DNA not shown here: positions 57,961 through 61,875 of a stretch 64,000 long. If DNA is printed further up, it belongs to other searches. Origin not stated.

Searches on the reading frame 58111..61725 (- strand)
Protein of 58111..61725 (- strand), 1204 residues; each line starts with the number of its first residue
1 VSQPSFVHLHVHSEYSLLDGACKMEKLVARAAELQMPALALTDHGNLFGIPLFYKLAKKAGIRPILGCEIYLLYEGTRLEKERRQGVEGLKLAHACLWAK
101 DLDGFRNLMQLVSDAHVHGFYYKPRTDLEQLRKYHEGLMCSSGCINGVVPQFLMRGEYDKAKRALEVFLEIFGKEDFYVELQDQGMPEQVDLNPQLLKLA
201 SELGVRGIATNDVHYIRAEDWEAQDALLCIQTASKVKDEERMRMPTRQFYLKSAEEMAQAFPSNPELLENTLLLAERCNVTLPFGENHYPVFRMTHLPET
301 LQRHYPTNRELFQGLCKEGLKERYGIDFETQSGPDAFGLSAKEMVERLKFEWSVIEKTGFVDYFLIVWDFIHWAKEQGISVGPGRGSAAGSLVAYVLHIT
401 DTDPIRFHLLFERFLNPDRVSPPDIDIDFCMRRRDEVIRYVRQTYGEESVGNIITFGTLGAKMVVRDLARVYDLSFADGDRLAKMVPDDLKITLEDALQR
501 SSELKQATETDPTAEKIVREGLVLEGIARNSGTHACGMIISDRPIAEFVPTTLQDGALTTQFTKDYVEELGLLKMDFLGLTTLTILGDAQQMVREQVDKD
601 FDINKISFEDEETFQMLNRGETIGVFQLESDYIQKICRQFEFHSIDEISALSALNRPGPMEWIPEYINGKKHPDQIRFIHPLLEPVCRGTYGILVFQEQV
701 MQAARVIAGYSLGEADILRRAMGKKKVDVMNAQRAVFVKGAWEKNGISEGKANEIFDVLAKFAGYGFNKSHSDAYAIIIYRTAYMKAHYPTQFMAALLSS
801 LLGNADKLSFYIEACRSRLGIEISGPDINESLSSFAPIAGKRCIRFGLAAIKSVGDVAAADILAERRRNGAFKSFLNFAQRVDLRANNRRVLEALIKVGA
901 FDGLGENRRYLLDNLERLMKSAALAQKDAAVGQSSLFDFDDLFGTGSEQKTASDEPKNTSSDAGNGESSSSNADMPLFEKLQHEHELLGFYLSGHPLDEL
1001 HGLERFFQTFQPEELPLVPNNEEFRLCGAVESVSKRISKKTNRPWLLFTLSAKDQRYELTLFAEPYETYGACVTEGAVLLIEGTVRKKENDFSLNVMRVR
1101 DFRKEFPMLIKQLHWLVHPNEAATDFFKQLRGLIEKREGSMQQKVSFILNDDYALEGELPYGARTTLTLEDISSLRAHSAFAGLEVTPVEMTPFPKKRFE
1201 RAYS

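Call 66: search_protein_families(library=pfam, proteins=[window:58111-61725:-], max_evalue=0.00001)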
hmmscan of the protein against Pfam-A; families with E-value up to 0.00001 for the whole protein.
window:58111-61725:- (1204 aa): 4 families
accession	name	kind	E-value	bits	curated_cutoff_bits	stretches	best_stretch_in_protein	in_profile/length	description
PF07733.18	DNA_pol3_alpha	-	2.3e-95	319.5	23.9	1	312-579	3-260/260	Bacterial DNA polymerase III alpha NTPase domain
PF02811.25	PHP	-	1e-55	189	26.4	1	8-183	1-163/164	PHP domain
PF17657.6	DNA_pol3_finger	-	1.1e-54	184.7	22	1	582-744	1-165/166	Bacterial DNA polymerase III alpha subunit finger domain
PF14579.12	HHH_6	-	5.4e-27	94.3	25.6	1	820-910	1-89/90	Helix-hairpin-helix motif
